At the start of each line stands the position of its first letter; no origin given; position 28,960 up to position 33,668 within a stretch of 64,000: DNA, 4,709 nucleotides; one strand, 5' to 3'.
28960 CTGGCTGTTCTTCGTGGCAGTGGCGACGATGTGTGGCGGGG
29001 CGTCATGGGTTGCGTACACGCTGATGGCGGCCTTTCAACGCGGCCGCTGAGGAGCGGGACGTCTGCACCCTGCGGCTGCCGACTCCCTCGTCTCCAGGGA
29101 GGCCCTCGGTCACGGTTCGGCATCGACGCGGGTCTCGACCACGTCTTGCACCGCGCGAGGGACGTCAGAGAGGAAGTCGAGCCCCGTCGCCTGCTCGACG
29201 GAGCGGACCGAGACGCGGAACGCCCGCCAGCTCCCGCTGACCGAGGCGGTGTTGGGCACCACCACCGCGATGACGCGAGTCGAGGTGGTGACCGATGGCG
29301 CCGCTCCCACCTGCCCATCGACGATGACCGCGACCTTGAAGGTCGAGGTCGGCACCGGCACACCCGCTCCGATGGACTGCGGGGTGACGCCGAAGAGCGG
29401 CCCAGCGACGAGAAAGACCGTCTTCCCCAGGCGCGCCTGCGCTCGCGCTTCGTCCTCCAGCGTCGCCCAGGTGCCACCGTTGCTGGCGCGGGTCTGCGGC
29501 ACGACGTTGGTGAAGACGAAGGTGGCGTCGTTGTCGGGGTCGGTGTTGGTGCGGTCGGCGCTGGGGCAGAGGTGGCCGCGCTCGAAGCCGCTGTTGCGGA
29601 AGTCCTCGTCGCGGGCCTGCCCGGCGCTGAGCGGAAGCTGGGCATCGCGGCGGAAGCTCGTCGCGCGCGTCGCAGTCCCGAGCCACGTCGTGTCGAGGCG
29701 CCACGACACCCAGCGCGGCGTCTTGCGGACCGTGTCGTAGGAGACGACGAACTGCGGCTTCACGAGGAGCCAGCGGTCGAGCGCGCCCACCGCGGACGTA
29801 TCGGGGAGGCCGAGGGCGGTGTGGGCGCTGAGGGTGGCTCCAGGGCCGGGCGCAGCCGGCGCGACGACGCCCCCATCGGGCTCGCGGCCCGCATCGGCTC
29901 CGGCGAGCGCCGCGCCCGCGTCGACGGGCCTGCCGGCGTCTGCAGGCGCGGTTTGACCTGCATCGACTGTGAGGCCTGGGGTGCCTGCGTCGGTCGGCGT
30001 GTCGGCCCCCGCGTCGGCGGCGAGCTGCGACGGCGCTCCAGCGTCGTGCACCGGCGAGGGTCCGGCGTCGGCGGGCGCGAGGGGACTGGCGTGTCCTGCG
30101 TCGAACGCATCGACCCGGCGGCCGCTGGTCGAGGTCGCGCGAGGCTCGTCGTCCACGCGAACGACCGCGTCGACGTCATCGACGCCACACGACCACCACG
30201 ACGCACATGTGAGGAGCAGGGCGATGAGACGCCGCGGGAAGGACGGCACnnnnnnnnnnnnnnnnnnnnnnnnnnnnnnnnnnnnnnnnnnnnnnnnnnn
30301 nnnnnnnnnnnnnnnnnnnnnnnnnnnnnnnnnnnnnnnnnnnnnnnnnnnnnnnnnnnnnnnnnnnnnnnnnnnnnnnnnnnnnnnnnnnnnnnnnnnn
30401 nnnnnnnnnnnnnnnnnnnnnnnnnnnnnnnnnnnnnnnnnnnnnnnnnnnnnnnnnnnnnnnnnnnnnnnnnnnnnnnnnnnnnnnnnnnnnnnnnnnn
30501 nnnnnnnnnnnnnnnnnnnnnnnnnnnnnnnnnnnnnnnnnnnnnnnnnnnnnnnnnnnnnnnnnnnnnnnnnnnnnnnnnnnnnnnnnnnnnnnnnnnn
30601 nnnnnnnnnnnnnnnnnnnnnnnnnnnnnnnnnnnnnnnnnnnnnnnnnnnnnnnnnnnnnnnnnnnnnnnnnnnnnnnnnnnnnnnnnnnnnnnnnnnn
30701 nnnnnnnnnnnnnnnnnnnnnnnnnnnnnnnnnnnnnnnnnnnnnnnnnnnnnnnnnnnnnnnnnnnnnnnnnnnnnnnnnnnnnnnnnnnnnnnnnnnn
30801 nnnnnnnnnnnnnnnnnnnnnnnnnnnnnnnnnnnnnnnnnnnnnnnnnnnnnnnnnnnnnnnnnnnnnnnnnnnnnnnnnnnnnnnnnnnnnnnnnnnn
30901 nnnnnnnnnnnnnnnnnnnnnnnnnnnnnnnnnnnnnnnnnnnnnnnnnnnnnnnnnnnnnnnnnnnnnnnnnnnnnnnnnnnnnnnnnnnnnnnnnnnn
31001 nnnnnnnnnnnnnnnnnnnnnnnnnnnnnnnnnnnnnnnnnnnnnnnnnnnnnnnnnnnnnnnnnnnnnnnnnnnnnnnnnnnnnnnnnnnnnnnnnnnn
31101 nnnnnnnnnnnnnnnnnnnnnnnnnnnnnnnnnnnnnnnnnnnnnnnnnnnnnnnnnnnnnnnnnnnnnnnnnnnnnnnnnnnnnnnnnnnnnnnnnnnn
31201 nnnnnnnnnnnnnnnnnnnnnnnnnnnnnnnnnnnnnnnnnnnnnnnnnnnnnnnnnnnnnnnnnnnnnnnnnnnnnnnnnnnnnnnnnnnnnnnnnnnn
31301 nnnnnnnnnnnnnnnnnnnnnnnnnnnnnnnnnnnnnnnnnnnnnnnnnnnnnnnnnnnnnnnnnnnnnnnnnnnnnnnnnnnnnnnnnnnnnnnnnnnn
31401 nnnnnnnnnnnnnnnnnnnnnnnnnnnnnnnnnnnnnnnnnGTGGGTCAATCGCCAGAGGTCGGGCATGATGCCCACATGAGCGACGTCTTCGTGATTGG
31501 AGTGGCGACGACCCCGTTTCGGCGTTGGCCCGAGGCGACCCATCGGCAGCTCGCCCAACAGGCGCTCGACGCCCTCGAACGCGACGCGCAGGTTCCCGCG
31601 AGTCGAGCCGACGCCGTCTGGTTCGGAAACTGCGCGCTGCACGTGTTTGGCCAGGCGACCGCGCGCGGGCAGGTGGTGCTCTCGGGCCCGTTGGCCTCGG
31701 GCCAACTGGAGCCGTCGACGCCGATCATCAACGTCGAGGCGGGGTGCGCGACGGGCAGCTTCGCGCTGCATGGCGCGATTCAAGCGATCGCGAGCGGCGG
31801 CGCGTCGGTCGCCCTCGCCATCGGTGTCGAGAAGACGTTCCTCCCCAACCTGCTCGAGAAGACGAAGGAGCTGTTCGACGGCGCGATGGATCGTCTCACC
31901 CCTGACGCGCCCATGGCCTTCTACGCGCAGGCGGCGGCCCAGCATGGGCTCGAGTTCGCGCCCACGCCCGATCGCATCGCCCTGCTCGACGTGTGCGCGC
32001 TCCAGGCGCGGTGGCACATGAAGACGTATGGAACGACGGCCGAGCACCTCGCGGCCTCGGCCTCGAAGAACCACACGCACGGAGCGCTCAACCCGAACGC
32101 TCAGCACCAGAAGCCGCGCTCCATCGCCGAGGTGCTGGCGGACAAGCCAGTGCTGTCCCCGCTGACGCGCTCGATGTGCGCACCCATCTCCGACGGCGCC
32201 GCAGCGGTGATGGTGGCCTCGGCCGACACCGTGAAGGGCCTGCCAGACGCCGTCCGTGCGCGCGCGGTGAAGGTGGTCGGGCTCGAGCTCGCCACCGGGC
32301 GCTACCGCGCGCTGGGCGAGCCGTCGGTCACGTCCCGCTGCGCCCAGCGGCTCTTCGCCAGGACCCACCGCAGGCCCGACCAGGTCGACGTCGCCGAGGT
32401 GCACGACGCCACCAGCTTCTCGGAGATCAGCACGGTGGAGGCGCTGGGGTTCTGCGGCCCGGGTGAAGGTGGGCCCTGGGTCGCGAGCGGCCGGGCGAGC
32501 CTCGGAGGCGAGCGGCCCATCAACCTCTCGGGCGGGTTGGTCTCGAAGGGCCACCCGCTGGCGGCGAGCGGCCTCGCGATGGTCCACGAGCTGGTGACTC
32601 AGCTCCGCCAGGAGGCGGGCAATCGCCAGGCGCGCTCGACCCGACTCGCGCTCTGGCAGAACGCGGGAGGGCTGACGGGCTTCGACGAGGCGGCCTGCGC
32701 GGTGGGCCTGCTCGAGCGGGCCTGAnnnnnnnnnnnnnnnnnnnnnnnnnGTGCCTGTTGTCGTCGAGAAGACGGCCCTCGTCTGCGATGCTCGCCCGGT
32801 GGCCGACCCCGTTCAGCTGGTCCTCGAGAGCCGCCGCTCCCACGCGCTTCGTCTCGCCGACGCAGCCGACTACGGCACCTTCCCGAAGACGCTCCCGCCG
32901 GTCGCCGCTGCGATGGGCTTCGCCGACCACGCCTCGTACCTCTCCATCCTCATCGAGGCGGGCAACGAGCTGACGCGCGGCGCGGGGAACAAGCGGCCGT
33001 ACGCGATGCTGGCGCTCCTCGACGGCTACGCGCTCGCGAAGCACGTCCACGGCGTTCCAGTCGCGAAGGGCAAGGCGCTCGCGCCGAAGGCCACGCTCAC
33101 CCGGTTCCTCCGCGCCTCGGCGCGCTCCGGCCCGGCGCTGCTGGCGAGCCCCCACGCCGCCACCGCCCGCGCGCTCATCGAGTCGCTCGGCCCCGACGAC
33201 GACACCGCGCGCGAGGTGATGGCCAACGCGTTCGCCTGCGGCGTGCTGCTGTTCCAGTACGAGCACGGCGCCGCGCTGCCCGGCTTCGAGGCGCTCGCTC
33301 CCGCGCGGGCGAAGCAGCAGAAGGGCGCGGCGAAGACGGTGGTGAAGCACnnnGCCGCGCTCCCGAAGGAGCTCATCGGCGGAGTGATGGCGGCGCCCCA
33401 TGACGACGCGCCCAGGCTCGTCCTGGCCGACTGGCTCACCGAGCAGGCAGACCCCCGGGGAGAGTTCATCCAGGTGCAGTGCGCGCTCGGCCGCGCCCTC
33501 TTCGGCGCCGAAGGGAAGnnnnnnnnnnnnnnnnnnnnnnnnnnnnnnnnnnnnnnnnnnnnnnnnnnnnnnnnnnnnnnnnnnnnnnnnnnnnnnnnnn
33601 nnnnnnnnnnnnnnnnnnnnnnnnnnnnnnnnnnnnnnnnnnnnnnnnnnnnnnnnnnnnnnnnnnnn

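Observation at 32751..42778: Three paralogous TIGR02996-type 'repeat-companion' proteins within 10 kb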

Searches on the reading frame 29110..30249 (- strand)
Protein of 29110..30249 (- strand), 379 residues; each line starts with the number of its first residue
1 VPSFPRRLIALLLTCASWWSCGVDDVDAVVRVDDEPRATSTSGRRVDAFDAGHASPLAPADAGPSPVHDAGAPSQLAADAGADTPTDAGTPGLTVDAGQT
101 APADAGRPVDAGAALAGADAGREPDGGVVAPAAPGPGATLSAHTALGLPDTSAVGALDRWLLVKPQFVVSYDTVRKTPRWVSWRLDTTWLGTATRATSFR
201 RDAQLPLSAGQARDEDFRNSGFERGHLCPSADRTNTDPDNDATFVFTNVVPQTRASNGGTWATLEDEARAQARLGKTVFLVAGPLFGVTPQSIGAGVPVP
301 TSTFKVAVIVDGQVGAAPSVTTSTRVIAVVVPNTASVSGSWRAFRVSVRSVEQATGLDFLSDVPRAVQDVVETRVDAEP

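Call 8: search_protein_families(library=pfam, proteins=[window:29110-30249:-], max_evalue=0.001)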
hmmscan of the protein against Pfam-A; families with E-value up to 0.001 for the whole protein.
window:29110-30249:- (379 aa): 1 family
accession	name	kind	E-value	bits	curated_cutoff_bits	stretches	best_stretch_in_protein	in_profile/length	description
PF01223.29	Endonuclease_NS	-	1.5e-46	159.3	23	1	161-365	18-222/223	DNA/RNA non-specific endonuclease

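Call 49: search_protein_families(library=ncbifam, proteins=[window:29110-30249:-], max_evalue=0.001)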
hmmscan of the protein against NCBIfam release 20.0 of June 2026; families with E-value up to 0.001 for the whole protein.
window:29110-30249:- (379 aa): 0 families

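Call 64: search_protein_families(library=padloc, proteins=[window:29110-30249:-], max_evalue=0.01)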
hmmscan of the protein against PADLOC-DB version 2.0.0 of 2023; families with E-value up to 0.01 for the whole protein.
window:29110-30249:- (379 aa): 0 families

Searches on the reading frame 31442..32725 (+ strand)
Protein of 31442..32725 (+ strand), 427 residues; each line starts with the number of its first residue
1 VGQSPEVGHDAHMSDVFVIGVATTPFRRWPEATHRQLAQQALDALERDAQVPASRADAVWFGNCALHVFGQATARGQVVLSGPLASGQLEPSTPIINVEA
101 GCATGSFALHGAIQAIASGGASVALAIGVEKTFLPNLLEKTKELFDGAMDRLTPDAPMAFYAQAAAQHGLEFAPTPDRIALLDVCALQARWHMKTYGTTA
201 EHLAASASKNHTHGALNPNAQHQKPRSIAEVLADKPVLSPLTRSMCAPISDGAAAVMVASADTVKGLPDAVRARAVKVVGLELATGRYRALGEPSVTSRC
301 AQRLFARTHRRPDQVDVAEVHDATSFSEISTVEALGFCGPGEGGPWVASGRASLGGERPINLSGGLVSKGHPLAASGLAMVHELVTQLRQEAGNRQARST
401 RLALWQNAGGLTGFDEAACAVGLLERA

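Call 8: search_protein_families(library=pfam, proteins=[window:31442-32725:+], max_evalue=0.001)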
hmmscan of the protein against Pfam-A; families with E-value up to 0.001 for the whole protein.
window:31442-32725:+ (427 aa): 5 families
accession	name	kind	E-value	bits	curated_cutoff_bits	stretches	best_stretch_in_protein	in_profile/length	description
PF22691.2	Thiolase_C_1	-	9.7e-33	113.4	28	1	296-412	19-134/144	Thiolase C-terminal domain-like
PF00108.29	Thiolase_N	-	3.9e-12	46.5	26.4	1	16-222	1-192/260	Thiolase, N-terminal domain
PF02803.24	Thiolase_C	-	6.2e-07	29.5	27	1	304-394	31-103/123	Thiolase, C-terminal domain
PF00109.32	ketoacyl-synt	-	2.6e-06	27.6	20.8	1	89-139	161-211/252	Beta-ketoacyl synthase, N-terminal domain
PF08545.16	ACP_syn_III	-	0.00031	21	24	0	98-131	3-36/80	3-Oxoacyl-[acyl-carrier-protein (ACP)] synthase III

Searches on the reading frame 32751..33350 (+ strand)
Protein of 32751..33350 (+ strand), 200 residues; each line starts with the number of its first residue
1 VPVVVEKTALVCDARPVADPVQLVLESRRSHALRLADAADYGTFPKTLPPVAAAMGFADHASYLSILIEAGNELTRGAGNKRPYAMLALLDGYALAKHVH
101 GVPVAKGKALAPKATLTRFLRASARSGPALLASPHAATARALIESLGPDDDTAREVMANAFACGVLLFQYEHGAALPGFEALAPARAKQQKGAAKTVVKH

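Call 71: search_solved_structures(query=A5, max_evalue=10, show_alignments=1)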
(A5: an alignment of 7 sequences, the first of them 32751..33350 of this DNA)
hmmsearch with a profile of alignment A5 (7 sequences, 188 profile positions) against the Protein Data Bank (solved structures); distinct sequences matched with E-value up to 10: 8.
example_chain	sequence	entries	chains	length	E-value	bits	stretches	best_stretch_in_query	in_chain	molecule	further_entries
9qjc_B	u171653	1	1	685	0.0045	20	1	5-89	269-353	Nucleolar protein 4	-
4oby_A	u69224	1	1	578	0.12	15.4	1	120-154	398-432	Arginine--tRNA ligase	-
5yym_A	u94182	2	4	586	0.12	15.4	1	120-154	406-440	Arginine--tRNA ligase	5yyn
5b63_A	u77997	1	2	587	0.12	15.4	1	120-154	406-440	Arginine--tRNA ligase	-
4d4z_A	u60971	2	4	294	0.18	14.8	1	119-166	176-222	DEOXYHYPUSINE HYDROXYLASE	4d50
8pjz_A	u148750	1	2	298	0.41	13.6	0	64-81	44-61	SAKe6EEtal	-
2z8r_A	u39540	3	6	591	0.74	12.8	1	82-130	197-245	YesW protein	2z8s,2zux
8pju_A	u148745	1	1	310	1.8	11.5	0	65-82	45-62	SAKe6DEtal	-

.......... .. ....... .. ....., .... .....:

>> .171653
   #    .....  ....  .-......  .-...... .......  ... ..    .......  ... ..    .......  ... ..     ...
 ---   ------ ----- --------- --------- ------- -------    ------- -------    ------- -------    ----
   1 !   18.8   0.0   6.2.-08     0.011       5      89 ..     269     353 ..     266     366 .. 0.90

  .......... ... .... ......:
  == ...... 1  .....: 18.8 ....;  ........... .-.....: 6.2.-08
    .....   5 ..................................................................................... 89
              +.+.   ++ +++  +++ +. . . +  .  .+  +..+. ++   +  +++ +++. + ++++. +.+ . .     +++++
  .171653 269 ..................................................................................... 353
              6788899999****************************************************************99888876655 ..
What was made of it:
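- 32808..33266 (+): A: N-terminal all-helical domain (residues 20-172) with no family assignment. No convincing PDB sequence match with an orthologue profile; the best was E 0.0045 to an unrelated protein (call 71).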

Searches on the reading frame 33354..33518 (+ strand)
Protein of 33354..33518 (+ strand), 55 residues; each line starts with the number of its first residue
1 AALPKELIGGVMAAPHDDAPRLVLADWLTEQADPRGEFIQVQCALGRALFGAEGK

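Call 57: search_solved_structures(query=A3, max_evalue=10, show_alignments=3)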
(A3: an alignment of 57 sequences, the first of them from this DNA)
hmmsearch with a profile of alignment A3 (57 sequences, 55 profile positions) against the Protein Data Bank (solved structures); distinct sequences matched with E-value up to 10: 3.
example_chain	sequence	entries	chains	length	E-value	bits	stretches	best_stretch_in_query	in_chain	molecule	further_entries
7rqf_A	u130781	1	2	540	0.0041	20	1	7-38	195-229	TPR repeat-containing protein PA4667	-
8sxe_C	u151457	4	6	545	0.0043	19.9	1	7-38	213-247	TPR repeat-containing protein PA4667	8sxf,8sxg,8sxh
30hu_A3a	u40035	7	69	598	1.1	12.2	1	10-26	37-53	Biotin-dependent acyl-coenzyme A carboxylase alpha3 subunit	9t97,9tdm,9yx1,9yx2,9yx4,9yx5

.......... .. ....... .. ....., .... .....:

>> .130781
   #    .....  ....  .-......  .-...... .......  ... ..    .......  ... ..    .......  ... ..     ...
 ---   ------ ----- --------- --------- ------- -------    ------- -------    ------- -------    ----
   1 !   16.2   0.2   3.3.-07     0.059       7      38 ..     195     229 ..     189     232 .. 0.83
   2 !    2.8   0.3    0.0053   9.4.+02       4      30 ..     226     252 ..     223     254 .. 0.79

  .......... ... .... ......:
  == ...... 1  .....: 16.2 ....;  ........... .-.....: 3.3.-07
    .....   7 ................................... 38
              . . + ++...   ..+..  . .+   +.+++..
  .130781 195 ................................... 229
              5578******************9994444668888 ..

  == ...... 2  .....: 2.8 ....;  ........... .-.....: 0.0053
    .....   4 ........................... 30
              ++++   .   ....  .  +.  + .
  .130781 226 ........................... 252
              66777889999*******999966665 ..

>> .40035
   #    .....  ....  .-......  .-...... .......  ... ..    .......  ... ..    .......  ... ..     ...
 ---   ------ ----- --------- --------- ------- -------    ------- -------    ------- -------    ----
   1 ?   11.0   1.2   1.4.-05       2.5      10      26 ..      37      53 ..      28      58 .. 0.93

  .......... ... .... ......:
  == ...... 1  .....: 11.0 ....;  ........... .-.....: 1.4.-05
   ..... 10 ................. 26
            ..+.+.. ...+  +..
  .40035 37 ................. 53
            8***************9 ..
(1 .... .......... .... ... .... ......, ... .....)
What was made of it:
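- On F-box (PF00646 / PF12937): No F-box protein in the PDB profile search at E<=10 (call 57).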

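Call 58: search_protein_families(library=pfam, alignment_id=A3, max_evalue=10)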
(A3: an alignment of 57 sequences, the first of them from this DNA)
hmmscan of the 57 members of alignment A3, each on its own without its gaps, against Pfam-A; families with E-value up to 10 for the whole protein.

A. member 1, seq(55 aa): 0 families

B. families by the number of members that match (of 57 scanned): 13 families
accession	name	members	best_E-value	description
PF14559.12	TPR_19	7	0.0011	Tetratricopeptide repeat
PF13429.12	TPR_15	4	0.0081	Tetratricopeptide repeat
PF14561.12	TPR_20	3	0.0015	Tetratricopeptide repeat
PF13432.12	TPR_16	3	0.0088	Tetratricopeptide repeat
PF23914.1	TPR_CcmH_CycH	2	0.0083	Cytochrome c-type biogenesis protein H TPR domain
PF25591.1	LRV_2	2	0.039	Leucine Rich Repeat Variant domain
PF13428.12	TPR_14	1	0.0052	Tetratricopeptide repeat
PF14304.11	CSTF_C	1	0.024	Transcription termination and cleavage factor C-terminal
PF07721.20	TPR_4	1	0.14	Tetratricopeptide repeat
PF25679.1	DUF7947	1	0.15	Family of unknown function (DUF7947)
PF00439.30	Bromodomain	1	0.23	Bromodomain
PF18103.7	SH3_11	1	0.27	Retroviral integrase C-terminal SH3 domain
PF00883.26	Peptidase_M17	1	0.33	Cytosol aminopeptidase family, catalytic domain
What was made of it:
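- On F-box (PF00646 / PF12937): No F-box family among the Pfam matches of 57 signature segments at E<=10 (call 58).
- Closest known: CC-LRR / GALA-LRR subfamily. Different: There is no F-box (calls 57, 58), no secretion signal, and no link to a eukaryotic host.
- Closest known: TPR repeats. Same: The signature region gives weak TPR matches: PA4667 at E 0.004, and several Pfam TPR families in 1 to 7 of 57 members (calls 57, 58).
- The signature region gives only TPR-type weak matches: PA4667 at E 0.004, and Pfam TPR_19/15/20/16 in several members (calls 57, 58). No F-box family or F-box protein appears in the Pfam or PDB searches of the signature, even at E<=10; only TPR-type hits do (calls 57, 58).
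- Tried and rejected: It was rejected at sequence level because only TPR-type matches appear and no F-box matches do (calls 57, 58).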

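Call 74: search_protein_representatives(alignment_id=A3)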
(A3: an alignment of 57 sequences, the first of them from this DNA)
Query: 57 sequences, 55 profile positions. Proteins with E-value up to 0.001 (for the whole library): 40676; up to 1e-10: 21217; up to 1e-30: 20. The best 150 are listed.
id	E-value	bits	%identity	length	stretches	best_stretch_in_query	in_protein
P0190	6.7e-66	233.9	-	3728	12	3-35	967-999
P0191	7.1e-58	208.2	-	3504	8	3-49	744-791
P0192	2.8e-53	193.5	-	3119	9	2-39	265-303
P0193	4.0e-46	170.5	-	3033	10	5-40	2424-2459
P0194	9.7e-44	162.9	-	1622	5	1-37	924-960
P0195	7.0e-42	157.0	-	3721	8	3-40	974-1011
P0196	1.9e-41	155.6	-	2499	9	3-34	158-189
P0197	7.9e-40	150.4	-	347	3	3-52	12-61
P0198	1.2e-36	140.2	-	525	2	2-55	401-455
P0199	3.5e-36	138.7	-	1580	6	2-34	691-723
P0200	1.2e-34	133.8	-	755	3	2-55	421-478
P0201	5.0e-34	131.8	-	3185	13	3-34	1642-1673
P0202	1.0e-33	130.8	-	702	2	2-55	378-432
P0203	1.5e-33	130.3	-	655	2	3-54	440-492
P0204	2.2e-33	129.8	-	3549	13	3-38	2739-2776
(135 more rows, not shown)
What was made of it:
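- The motif is very strongly conserved and acidic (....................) across about 40,000 clusters (call 74). The family is very large and paralogue-rich (call 74).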
